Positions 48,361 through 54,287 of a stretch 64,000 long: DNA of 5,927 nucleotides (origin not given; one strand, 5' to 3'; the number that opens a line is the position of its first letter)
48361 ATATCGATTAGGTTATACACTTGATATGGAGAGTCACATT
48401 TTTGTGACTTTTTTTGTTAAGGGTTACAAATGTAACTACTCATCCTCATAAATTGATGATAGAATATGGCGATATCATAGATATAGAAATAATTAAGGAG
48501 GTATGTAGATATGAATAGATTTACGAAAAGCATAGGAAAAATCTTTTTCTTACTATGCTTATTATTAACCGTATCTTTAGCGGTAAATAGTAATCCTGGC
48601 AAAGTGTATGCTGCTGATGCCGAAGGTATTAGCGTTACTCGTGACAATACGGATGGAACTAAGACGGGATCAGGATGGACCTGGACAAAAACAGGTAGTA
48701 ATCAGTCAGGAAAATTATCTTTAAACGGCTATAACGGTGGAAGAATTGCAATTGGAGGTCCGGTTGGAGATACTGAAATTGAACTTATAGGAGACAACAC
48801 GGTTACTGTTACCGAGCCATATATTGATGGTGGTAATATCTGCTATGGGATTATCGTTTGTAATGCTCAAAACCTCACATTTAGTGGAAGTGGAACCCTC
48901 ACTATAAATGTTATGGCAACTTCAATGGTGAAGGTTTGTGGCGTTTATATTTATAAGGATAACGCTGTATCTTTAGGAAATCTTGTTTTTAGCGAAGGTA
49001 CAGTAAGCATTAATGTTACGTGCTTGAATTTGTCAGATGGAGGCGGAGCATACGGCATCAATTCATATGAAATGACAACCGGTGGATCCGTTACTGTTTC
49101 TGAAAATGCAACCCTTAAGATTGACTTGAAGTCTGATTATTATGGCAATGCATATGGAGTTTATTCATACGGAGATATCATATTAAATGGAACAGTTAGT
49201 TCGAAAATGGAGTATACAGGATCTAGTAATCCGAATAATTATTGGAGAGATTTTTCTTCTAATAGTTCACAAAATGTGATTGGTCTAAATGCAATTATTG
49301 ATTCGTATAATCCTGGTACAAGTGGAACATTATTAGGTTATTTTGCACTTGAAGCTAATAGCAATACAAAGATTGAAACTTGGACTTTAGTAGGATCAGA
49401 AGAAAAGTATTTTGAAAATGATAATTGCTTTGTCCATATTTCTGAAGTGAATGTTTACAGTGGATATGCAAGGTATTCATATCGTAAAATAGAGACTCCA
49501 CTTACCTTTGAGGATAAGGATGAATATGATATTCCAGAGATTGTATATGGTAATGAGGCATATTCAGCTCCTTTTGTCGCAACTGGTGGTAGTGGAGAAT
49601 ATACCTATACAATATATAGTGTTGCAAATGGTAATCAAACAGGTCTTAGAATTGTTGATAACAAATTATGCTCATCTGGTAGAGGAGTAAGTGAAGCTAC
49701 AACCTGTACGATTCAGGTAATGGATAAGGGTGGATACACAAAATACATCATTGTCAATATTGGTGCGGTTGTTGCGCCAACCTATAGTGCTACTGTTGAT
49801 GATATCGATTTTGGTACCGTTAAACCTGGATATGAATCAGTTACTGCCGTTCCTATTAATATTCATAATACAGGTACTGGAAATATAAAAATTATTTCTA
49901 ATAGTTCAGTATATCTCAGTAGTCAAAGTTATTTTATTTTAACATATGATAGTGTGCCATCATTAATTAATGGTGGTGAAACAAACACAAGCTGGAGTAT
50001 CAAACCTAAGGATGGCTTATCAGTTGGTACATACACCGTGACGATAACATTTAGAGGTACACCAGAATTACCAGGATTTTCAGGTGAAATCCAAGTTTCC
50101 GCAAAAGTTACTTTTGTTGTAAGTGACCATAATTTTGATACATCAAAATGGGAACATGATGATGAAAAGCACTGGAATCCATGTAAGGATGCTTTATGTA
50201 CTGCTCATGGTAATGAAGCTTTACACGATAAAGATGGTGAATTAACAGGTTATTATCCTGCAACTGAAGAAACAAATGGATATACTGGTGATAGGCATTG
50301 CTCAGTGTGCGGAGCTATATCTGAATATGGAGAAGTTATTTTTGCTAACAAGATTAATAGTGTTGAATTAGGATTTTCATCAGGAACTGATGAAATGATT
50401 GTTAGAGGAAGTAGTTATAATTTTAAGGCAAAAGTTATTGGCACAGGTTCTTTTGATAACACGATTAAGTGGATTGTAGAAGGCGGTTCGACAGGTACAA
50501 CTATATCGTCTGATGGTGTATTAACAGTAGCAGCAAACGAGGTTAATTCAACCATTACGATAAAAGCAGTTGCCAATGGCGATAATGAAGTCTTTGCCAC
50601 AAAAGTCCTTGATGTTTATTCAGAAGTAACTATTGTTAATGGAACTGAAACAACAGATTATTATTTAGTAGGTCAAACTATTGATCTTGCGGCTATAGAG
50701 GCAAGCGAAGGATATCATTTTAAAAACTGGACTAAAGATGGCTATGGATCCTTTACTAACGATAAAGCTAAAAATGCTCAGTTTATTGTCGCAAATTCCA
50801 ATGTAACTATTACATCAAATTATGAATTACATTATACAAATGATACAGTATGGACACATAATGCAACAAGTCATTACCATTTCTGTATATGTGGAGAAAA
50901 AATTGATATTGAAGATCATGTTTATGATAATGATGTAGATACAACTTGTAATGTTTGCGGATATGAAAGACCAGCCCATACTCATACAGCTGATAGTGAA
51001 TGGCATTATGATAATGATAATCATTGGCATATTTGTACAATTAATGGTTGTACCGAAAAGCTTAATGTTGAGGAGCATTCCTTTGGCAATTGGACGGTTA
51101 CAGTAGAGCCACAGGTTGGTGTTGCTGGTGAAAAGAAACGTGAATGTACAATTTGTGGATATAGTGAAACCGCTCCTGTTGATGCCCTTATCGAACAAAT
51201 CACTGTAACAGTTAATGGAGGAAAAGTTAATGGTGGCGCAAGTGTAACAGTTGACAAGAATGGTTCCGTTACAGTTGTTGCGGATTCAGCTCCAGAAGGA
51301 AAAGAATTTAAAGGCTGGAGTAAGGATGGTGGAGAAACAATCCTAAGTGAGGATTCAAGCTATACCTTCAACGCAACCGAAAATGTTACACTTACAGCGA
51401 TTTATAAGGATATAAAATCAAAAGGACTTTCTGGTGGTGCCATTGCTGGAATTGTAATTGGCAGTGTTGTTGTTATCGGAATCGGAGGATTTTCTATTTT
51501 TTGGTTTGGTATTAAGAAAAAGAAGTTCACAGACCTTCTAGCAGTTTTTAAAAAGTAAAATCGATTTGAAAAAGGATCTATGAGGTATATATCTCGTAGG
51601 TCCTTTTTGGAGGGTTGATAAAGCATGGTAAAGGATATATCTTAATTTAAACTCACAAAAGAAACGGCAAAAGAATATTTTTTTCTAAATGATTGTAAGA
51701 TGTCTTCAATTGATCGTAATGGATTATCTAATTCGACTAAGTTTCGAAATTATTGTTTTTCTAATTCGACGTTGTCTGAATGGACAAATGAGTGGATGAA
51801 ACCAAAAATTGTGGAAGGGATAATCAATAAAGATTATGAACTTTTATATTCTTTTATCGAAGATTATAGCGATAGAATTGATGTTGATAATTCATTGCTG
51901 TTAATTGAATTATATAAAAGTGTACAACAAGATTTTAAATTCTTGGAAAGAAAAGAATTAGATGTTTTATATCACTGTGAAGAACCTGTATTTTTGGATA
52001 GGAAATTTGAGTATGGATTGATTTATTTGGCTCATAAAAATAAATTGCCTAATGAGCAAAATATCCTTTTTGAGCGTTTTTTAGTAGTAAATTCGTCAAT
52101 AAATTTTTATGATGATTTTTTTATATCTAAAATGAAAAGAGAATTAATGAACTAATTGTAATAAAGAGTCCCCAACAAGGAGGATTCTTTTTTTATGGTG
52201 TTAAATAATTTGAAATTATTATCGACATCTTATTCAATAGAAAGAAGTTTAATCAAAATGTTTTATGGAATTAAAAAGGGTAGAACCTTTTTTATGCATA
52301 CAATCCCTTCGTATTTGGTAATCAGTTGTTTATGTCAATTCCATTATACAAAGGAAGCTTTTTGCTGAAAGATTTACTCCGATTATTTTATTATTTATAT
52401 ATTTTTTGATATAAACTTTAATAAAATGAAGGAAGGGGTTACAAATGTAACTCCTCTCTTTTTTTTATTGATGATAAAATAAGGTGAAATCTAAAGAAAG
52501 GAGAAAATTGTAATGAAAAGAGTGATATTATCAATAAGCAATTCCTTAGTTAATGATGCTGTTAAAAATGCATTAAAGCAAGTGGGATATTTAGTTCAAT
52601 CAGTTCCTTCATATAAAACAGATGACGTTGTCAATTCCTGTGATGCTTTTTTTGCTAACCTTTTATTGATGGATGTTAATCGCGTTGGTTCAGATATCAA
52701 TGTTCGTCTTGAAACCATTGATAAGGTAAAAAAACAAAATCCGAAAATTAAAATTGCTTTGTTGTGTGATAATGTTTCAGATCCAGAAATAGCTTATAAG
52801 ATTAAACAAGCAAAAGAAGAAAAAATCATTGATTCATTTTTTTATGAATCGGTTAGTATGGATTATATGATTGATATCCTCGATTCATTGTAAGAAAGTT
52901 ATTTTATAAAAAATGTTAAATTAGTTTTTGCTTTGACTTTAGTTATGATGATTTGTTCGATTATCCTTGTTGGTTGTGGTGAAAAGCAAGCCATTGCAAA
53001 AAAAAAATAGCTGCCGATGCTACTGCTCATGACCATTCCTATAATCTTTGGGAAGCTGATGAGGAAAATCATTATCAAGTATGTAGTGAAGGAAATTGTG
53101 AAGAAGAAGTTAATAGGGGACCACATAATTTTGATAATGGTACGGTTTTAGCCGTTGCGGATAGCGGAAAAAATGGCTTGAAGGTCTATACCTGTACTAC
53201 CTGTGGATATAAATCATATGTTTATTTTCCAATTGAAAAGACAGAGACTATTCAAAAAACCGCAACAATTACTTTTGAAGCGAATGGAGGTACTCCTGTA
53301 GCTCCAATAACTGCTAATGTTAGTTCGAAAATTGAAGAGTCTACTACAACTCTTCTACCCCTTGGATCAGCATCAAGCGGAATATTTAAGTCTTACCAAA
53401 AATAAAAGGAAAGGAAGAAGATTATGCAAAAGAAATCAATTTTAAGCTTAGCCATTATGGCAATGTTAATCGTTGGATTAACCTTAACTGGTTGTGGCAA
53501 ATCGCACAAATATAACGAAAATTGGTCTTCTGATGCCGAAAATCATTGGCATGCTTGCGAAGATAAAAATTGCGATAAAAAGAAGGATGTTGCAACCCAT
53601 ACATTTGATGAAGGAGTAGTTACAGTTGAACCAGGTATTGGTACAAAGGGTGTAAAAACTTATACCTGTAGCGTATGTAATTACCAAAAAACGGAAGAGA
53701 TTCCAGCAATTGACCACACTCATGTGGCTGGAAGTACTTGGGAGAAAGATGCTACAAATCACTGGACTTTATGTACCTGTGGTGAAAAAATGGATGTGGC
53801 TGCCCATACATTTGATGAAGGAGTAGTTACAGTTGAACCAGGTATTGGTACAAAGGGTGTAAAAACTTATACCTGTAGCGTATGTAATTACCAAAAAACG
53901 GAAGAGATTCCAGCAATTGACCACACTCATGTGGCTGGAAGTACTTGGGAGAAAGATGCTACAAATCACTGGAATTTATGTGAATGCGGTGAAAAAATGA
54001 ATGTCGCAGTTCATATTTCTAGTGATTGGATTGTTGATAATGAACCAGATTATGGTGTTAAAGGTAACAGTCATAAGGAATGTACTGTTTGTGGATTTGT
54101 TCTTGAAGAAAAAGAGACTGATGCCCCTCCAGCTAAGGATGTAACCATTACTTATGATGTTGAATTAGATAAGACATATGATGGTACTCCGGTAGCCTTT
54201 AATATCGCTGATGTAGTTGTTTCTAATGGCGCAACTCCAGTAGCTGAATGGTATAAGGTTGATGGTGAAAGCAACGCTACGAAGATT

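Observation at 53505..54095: Recurrent extracellular His/Cys module (~45-62 aa) in four surface-protein genes, eight copies in this window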

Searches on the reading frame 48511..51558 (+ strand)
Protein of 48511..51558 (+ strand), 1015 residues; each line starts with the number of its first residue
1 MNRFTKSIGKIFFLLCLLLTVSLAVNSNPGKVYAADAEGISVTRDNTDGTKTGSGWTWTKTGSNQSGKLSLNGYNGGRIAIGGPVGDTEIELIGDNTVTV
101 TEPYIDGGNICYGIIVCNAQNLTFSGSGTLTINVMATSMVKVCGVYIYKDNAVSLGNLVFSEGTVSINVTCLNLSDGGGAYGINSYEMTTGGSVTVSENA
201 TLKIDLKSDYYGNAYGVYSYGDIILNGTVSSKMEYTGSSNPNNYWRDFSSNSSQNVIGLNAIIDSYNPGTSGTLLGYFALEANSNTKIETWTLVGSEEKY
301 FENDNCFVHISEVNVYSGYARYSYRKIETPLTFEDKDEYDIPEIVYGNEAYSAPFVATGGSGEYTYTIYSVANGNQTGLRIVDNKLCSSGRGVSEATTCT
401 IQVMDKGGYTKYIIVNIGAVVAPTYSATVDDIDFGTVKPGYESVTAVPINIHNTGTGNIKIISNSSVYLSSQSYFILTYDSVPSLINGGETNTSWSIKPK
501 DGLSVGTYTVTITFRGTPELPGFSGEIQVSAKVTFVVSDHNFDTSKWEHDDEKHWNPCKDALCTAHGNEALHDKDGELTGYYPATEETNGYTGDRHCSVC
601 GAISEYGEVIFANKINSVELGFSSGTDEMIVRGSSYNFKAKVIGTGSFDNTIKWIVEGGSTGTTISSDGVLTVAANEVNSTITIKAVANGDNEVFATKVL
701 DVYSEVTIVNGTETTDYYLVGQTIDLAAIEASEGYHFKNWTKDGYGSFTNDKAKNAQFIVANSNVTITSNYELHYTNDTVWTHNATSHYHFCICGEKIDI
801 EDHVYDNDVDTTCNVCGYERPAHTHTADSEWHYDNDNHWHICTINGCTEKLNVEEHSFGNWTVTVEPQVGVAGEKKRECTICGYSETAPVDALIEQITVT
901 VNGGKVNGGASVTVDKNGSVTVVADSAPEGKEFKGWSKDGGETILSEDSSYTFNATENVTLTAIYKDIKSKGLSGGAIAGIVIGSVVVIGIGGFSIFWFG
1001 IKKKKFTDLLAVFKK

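Call 3: search_protein_families(library=pfam, proteins=[window:48511-51558:+], max_evalue=1)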
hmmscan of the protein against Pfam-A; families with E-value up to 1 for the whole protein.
window:48511-51558:+ (1015 aa): 4 families
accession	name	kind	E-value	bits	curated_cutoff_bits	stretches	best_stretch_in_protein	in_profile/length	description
PF18998.6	Flg_new_2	-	9.1e-15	54.8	23.6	2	710-772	10-70/73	Divergent InlB B-repeat domain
PF09479.16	Flg_new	-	2.2e-07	31.3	27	2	898-963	4-64/65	Listeria-Bacteroides repeat domain (List_Bact_rpt)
PF07679.22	I-set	-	0.0032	17.9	23.7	1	631-700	13-76/90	Immunoglobulin I-set domain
PF02150.21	Zn_ribbon_RPB9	-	0.49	10.7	25.2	0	805-823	13-34/36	RNA polymerases M/15 Kd subunit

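Call 6: search_protein_families(library=ncbifam, proteins=[window:48511-51558:+], max_evalue=1)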
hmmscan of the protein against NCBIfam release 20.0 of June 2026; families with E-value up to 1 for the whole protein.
window:48511-51558:+ (1015 aa): 0 families

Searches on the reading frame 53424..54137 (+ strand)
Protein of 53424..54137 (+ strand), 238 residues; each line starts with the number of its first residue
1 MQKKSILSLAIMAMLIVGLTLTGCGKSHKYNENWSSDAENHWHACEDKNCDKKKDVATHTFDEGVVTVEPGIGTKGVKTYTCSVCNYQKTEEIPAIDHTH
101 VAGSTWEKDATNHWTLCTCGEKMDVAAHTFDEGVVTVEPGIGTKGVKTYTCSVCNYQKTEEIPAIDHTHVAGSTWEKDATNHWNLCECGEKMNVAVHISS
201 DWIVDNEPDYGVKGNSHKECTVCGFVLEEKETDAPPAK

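Call 6: search_protein_families(library=ncbifam, proteins=[window:53505-54116:+], max_evalue=1)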
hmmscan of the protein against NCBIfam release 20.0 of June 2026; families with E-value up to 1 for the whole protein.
seq(204 aa): 7 families
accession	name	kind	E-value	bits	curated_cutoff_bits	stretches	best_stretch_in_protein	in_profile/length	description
NF045768.1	RubredRD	equivalog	0.0024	17.8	90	0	51-94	2-44/54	rubredoxin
NF033558.1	transpos_IS1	equivalog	0.019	14.9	100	0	111-138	11-38/199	IS1 family transposase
NF033895.2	blaCAM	exception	0.021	14.6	535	0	19-66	82-123/241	CAM family subclass B1 metallo-beta-lactamase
NF005082.0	PRK06518.1-2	subfamily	0.12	12.2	367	1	66-125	96-156/196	hypothetical protein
TIGR04210.1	bunya_NSm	equivalog_domain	0.19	11.6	28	1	77-100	110-133/173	bunyavirus nonstructural protein NSm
NF048019.1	IS256_Zn_var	equivalog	0.25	10.5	150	0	47-73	14-40/304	IS256 family transposase, variant Zn-binding type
NF041374.1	GDCCVxC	domain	0.66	10.3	40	0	53-68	3-18/58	GDCCVxC domain-containing (seleno)protein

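Call 7: search_solved_structures(query=window:53505-54116:+, max_evalue=10)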
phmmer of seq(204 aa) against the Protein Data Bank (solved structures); distinct sequences matched with E-value up to 10: 13.
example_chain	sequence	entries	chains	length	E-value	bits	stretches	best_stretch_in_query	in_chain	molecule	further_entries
9qa6_A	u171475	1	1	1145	1e-22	83.9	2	121-199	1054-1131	IgA protease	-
9zdp_A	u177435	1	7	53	0.043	16.6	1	52-95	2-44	Rubredoxin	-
1t9p_A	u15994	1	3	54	0.2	14.4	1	51-97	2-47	Rubredoxin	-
9hv1_H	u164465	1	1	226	0.2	14.4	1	75-134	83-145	heavy chain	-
1smm_A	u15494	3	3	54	0.22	14.2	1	51-97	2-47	Rubredoxin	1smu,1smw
1c09_A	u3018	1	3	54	0.23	14.2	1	51-97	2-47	RUBREDOXIN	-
1bfy_A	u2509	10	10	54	0.29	13.9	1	51-97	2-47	RUBREDOXIN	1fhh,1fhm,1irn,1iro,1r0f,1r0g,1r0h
1t9o_A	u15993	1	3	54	0.3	13.8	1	51-97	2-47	Rubredoxin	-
1t9q_A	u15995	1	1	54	0.35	13.6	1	51-96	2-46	Rubredoxin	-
5yj3_C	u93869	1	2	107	0.82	12.4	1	49-136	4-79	Telomere zinc finger-associated protein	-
6iiu_A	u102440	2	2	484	1.3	11.8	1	49-97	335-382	Soluble cytochrome b562,Thromboxane A2 receptor,Rubredoxin,Thromboxane A2 receptor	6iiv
9kh2_A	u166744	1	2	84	1.5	11.5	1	115-134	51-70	Zinc finger and BTB domain-containing protein 20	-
9jzt_A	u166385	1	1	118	2.3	10.9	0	112-135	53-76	Zinc finger and BTB domain-containing protein 20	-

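Call 8: search_solved_structures(query=window:53505-54116:+, max_evalue=0.001, show_alignments=1)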
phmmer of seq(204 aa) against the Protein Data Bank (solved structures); distinct sequences matched with E-value up to 0.001: 1.
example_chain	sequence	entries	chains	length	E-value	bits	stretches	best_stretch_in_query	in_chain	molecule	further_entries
9qa6_A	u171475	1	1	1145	1e-22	83.9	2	121-199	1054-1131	IgA protease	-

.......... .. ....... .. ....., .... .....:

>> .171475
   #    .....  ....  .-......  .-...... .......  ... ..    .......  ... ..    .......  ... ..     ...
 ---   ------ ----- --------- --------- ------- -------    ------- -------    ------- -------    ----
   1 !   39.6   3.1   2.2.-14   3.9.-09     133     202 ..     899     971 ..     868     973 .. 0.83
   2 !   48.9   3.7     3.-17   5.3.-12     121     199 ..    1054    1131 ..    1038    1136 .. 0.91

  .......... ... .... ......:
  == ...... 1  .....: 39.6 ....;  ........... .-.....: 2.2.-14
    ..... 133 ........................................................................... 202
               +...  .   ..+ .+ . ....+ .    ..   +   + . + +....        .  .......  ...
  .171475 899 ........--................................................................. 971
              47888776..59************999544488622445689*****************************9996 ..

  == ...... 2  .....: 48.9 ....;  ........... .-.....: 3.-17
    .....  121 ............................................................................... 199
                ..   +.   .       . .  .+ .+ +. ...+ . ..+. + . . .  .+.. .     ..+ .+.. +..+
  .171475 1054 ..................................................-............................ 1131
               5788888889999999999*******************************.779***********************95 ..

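Call 27: find_homologous_proteins(query=window:53424-54137:+, max_evalue=0.00001)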
Query seq(238 aa) (238 aa): 352 proteins with E <= 0.00001 among 2430 candidates; the best 120 are listed.
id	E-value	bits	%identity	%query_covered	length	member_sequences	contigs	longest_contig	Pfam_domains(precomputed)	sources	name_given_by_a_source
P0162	3.2e-71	258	43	79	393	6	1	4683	PF00041.28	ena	-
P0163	2.4e-66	242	46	89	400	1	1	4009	PF23225.2,PF12253.14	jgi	-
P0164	2.5e-66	242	40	94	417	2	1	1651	-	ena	-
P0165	1.6e-57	213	42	87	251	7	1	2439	-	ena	-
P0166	4.3e-54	202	42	78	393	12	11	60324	PF00041.28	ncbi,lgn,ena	-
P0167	2.7e-51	192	42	94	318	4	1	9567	-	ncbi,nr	ncbi:MAG: hypothetical protein PUJ66_05635, partial [Faecalibacterium sp.]|nr:hypothetical protein [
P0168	2.1e-49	186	44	68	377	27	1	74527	PF00041.28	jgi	-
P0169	2.6e-49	186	33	95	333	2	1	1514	-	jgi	jgi:hypothetical protein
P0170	1.3e-48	184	42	87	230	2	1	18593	-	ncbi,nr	ncbi:MAG: hypothetical protein SOX15_00160, partial [Eubacteriales bacterium]|nr:hypothetical protei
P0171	5.7e-48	181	40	98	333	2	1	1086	PF03781.23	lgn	-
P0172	1.9e-46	176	31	84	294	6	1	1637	-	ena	-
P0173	5.3e-46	175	42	87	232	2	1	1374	PF21349.3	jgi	-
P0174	1.1e-45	174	55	45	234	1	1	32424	PF00404.25,PF26101.1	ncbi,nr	ncbi:MAG: hypothetical protein IK057_00330, partial [Clostridia bacterium]|nr:hypothetical protein [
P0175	3.9e-42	162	35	71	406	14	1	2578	-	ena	-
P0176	2.1e-41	160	39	74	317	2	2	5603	-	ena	-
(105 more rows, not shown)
